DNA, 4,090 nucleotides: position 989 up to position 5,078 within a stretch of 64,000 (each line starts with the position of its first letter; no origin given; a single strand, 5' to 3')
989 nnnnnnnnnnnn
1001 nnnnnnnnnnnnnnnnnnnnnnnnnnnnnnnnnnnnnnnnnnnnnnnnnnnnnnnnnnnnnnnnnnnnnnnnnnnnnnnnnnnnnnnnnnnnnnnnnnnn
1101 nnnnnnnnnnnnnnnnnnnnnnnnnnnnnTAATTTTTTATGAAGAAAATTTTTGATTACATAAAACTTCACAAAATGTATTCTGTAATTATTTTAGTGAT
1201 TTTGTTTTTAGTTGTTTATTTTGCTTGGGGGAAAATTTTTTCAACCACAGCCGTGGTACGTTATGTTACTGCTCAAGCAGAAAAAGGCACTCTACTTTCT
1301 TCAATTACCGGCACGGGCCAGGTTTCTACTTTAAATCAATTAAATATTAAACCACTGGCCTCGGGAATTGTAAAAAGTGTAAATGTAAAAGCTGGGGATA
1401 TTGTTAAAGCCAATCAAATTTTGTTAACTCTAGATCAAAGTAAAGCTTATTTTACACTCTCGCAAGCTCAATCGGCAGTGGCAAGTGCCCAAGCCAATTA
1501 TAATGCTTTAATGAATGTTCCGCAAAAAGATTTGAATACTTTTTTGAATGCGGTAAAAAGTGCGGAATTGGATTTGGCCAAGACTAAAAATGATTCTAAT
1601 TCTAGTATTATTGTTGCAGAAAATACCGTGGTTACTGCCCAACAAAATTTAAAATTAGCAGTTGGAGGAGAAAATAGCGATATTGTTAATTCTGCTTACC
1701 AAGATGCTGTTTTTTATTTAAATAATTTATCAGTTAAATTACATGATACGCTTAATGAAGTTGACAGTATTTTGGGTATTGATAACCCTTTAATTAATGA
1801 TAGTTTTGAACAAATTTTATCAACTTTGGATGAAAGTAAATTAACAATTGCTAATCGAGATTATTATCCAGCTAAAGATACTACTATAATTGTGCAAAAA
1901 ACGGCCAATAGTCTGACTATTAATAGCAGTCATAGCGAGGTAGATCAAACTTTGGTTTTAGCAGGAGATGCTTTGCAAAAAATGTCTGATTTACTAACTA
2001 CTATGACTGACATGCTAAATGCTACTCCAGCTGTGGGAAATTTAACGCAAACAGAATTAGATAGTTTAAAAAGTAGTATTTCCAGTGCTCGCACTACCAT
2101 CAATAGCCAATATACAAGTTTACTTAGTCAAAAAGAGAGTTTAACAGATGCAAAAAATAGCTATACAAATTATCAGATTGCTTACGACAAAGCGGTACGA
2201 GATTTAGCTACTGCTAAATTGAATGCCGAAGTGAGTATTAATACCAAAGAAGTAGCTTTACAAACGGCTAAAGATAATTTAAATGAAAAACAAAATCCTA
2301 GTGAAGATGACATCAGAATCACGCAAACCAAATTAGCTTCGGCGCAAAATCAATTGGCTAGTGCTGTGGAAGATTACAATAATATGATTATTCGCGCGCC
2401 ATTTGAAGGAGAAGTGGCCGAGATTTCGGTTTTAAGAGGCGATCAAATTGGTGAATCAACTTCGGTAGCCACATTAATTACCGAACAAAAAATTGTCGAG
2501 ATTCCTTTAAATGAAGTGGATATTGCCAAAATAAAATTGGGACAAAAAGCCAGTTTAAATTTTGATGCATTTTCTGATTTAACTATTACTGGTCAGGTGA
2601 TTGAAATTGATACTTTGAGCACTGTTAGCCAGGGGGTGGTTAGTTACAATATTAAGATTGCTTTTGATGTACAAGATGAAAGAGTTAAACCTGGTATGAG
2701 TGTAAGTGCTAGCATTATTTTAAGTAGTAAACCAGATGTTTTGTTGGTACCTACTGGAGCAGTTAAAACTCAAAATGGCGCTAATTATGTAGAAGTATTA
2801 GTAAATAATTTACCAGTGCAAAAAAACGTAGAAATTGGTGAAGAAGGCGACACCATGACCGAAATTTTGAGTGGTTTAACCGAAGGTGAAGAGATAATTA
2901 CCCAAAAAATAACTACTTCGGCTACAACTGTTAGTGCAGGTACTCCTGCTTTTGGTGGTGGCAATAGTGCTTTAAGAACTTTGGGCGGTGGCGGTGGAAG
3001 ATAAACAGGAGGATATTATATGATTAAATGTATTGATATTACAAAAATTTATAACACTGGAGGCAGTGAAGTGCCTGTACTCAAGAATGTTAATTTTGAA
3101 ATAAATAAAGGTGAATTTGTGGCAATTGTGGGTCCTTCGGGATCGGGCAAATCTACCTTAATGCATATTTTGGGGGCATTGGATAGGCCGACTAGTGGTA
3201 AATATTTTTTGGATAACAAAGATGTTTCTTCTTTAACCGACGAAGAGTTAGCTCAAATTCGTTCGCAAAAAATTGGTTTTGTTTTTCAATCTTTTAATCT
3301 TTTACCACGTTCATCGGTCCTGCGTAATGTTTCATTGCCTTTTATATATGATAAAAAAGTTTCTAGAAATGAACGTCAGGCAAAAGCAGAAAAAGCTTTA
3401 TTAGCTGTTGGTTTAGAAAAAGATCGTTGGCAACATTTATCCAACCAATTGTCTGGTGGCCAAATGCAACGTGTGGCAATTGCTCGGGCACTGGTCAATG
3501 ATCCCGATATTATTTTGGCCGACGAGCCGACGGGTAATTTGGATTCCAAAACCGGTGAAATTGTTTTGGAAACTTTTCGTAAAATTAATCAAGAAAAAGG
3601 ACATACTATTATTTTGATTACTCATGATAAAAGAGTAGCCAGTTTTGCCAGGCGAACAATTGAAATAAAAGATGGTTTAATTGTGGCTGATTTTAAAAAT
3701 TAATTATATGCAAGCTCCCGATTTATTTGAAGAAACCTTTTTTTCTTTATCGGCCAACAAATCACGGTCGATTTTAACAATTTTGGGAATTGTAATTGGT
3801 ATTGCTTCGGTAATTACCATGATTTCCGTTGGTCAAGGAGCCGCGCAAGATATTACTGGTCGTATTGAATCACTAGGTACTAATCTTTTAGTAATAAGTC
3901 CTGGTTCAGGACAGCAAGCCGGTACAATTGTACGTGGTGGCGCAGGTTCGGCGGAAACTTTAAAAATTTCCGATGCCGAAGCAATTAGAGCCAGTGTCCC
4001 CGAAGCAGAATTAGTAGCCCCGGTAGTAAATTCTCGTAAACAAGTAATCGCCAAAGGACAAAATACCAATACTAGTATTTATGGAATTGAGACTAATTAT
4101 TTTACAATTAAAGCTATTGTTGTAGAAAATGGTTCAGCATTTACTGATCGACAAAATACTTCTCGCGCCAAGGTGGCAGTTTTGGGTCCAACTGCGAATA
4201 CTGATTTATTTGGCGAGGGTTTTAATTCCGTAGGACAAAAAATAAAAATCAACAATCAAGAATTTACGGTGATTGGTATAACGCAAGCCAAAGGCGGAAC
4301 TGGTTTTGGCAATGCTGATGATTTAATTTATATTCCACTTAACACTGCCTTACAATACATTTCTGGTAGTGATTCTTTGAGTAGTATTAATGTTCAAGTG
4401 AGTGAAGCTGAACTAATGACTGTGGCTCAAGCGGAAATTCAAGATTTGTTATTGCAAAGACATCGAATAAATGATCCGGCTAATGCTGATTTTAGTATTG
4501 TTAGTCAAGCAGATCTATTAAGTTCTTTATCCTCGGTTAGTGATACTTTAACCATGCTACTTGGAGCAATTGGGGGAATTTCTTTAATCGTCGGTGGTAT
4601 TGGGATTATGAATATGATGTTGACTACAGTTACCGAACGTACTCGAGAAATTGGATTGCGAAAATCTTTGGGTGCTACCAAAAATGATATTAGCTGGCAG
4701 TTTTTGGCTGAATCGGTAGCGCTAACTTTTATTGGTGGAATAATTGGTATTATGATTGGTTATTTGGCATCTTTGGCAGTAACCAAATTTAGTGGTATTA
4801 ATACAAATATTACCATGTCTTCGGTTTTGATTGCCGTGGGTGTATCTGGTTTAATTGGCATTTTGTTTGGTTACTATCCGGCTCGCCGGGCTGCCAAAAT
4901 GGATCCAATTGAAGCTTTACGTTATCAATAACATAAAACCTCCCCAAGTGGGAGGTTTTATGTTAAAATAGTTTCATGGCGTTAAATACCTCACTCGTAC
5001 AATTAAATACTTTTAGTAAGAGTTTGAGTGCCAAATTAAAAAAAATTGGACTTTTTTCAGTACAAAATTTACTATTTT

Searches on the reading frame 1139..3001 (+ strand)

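Call 69: search_protein_families(library=pfam, proteins=[window:1139-3001:+], max_evalue=0.00001)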
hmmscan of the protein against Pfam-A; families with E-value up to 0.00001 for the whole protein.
window:1139-3001:+ (621 aa): 4 families
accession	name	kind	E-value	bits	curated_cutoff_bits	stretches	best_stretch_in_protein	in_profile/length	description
PF13437.12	HlyD_3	-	1.3e-14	55.3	22.2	1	418-519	2-106/106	HlyD family secretion protein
PF16576.10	HlyD_D23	-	3.6e-12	46.5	30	1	377-522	69-214/214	Barrel-sandwich domain of CusB or HlyD membrane-fusion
PF13533.13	Biotin_lipoyl_2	-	2.3e-09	37.3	29.8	1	69-99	2-32/32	Biotin-lipoyl like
PF00364.28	Biotin_lipoyl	-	2.3e-06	27.8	22.1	0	75-107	14-45/73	Biotin-requiring enzyme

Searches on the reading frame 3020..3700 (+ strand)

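Call 69: search_protein_families(library=pfam, proteins=[window:3020-3700:+], max_evalue=0.00001)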
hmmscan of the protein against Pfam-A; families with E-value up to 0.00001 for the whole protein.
window:3020-3700:+ (227 aa): 3 families
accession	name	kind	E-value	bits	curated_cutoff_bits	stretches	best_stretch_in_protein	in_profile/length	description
PF00005.33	ABC_tran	-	5.6e-37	127.8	25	1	21-171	1-136/137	ABC transporter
PF02463.25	SMC_N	-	1.4e-06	28.3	40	0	31-217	24-212/220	RecF/RecN/SMC N terminal domain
PF13304.12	AAA_21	-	1.5e-06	28.9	27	0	33-66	1-26/304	AAA domain, putative AbiEii toxin, Type IV TA system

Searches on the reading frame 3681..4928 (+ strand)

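Call 69: search_protein_families(library=pfam, proteins=[window:3681-4928:+], max_evalue=0.00001)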
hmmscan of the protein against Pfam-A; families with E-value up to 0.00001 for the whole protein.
window:3681-4928:+ (416 aa): 2 families
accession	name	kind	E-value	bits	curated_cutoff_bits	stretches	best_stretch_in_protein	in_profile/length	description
PF12704.14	MacB_PCD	-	6e-47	161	27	1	30-255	1-206/207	MacB-like periplasmic core domain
PF02687.27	FtsX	-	4.7e-23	82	25.5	1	296-409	2-120/120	FtsX-like permease C-terminal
